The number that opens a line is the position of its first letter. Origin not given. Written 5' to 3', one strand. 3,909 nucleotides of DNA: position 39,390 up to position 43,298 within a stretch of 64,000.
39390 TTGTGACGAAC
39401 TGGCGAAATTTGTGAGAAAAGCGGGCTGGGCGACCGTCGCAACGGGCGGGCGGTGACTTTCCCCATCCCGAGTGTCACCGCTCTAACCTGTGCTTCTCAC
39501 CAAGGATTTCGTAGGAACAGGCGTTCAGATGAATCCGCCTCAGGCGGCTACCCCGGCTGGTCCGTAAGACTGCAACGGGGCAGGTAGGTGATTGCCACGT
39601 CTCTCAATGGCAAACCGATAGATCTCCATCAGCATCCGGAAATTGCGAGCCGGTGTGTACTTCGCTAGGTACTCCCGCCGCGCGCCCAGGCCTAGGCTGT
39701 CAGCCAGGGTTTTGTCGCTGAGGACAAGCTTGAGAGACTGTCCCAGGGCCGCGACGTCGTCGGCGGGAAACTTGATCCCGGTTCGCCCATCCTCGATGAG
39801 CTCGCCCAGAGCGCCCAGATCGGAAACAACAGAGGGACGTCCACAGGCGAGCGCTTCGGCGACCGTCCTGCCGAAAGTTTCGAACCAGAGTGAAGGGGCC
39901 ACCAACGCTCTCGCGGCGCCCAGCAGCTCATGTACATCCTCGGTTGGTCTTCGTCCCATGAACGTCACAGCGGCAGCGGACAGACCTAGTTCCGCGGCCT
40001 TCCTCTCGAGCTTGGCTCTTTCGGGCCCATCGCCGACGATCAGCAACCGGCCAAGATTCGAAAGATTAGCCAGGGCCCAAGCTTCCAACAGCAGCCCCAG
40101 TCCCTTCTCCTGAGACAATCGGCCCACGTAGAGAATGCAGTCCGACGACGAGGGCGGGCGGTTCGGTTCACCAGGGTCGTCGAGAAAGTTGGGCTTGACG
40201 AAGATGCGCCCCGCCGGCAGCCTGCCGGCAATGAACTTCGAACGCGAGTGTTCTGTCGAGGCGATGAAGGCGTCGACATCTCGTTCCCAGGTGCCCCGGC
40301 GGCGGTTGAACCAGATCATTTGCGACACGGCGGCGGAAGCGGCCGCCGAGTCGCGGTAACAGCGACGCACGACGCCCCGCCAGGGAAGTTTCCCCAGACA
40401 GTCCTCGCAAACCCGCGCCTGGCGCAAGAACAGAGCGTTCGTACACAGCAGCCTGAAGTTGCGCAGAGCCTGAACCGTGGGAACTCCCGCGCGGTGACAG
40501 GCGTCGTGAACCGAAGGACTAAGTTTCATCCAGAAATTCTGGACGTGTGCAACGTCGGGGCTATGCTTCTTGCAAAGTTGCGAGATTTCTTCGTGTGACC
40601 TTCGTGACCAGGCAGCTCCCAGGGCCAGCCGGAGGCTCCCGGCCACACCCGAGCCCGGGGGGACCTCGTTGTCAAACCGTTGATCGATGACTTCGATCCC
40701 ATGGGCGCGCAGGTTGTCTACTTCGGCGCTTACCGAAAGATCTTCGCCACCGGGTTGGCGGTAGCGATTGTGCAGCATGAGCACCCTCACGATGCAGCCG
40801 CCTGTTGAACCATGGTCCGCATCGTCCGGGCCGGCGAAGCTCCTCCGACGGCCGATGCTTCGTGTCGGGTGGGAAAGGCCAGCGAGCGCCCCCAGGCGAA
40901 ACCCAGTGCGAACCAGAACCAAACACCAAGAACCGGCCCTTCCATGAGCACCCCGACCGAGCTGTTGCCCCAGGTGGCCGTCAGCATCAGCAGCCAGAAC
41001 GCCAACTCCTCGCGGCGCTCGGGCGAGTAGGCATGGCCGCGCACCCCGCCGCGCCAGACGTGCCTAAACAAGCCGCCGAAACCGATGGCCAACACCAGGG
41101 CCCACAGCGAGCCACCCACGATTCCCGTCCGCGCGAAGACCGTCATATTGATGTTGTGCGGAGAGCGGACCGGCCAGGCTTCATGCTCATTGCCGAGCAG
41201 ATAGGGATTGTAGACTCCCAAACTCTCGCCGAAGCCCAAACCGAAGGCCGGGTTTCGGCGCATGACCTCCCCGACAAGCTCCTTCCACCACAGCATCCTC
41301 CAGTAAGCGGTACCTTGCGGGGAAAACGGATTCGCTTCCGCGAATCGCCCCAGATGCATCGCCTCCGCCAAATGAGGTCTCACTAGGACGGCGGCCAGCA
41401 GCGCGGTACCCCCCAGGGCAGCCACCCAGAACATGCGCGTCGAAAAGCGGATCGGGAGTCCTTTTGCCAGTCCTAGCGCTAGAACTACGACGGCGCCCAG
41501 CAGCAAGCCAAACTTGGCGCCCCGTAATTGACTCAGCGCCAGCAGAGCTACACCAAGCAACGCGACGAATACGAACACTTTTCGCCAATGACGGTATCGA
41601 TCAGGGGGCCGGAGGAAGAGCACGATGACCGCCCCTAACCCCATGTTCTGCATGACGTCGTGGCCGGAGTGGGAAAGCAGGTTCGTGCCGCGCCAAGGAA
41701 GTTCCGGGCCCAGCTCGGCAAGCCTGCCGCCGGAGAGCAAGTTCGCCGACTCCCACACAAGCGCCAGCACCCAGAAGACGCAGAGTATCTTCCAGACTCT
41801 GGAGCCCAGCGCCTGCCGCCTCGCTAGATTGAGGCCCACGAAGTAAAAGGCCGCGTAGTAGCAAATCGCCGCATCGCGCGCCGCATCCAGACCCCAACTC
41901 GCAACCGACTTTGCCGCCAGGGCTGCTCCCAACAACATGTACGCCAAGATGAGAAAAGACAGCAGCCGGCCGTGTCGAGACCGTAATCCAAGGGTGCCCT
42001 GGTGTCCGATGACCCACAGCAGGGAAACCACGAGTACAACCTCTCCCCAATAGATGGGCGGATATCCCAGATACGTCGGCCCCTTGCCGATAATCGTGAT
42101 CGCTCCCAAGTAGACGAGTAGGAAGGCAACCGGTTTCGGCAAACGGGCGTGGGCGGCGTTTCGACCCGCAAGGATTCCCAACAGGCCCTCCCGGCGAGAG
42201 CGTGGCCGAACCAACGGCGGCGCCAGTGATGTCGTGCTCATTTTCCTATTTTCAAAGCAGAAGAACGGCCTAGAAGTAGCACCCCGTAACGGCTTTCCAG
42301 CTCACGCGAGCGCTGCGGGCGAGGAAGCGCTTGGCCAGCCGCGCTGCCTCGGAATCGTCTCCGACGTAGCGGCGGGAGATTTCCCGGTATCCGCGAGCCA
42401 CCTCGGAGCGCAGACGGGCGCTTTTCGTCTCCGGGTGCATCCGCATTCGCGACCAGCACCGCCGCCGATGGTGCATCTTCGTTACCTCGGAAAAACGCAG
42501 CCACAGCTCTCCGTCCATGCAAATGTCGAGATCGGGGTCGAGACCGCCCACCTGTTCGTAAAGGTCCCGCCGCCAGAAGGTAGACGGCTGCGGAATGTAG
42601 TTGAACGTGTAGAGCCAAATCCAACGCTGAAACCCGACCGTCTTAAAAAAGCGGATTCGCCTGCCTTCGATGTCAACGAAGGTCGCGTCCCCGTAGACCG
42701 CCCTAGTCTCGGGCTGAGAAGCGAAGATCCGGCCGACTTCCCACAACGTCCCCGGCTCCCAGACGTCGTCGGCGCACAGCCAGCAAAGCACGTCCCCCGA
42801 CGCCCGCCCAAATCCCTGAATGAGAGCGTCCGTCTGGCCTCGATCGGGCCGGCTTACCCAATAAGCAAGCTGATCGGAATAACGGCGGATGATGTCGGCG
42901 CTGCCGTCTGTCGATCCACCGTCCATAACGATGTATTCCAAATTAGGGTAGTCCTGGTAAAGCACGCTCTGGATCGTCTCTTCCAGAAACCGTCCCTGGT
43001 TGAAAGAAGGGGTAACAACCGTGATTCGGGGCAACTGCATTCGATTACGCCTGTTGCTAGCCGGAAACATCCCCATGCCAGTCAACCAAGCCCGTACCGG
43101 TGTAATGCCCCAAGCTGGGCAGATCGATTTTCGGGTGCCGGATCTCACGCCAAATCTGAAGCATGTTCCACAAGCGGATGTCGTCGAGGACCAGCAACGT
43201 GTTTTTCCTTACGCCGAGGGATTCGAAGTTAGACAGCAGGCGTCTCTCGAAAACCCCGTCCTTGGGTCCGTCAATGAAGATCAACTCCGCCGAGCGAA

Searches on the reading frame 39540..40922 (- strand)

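Call 32: search_protein_families(library=pfam, proteins=[window:39540-40922:-])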
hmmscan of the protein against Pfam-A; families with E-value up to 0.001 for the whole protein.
window:39540-40922:- (460 aa): 5 families
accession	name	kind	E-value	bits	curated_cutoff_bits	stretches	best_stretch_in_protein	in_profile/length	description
PF00534.26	Glycos_transf_1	-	1.1e-32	113.4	26.4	1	257-415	12-170/172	Glycosyl transferases group 1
PF13692.12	Glyco_trans_1_4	-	5.2e-32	111.5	27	1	263-403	4-142/142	Glycosyl transferases group 1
PF20706.3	GT4-conflict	-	2.5e-08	33.8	26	1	242-379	177-323/385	Family 4 Glycosyltransferase in conflict systems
PF13524.12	Glyco_trans_1_2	-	9.9e-06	26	25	1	287-432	9-143/144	Glycosyl transferase-like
PF13579.12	Glyco_trans_4_4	-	3.1e-05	24.8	29.7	1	71-245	35-157/158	Glycosyl transferase 4-like domain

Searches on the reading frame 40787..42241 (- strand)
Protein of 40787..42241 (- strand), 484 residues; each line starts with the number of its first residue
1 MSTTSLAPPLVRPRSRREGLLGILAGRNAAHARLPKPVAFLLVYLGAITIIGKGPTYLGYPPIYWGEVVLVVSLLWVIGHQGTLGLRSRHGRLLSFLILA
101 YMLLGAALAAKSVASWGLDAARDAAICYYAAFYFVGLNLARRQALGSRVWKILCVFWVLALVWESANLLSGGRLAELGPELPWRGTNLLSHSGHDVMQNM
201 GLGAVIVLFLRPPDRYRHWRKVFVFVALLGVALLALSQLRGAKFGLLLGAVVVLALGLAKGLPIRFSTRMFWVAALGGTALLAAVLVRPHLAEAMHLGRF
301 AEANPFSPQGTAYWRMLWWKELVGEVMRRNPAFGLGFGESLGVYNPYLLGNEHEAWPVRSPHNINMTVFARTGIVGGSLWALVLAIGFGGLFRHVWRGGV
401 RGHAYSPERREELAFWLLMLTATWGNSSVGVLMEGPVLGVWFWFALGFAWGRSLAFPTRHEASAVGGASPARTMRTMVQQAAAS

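Call 9: search_protein_families(library=ncbifam, proteins=[window:40787-42241:-])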
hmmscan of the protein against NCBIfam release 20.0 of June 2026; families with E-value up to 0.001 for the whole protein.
window:40787-42241:- (484 aa): 0 families

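Call 32: search_protein_families(library=pfam, proteins=[window:40787-42241:-])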
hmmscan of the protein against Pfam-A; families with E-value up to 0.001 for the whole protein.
window:40787-42241:- (484 aa): 1 family
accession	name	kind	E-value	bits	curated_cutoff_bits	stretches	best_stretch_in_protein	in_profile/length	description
PF04932.20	Wzy_C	-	3.9e-12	46.6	31.7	1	226-380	2-148/149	O-Antigen ligase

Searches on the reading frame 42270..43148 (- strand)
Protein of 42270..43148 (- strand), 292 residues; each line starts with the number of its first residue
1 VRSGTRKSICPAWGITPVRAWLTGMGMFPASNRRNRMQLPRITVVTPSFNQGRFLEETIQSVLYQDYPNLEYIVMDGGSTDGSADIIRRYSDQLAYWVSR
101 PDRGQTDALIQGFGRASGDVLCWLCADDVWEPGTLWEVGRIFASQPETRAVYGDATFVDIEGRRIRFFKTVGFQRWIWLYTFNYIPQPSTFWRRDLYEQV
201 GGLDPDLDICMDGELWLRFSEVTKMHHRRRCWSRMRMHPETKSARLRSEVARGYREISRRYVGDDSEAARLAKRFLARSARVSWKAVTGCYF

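Call 49: search_protein_families(library=pfam, proteins=[window:42270-43148:-], max_evalue=0.001)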
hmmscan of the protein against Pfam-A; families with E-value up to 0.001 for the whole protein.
window:42270-43148:- (292 aa): 3 families
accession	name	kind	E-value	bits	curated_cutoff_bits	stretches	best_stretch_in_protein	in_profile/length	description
PF00535.33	Glycos_transf_2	-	2.5e-22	80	23.3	1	43-171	1-131/168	Glycosyl transferase family 2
PF13641.12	Glyco_tranf_2_3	-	7.3e-11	43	27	1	40-219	1-194/230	Glycosyltransferase like family 2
PF10111.15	Glyco_tranf_2_2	-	0.0002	21.4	27.3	1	51-137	10-101/276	Glycosyltransferase like family 2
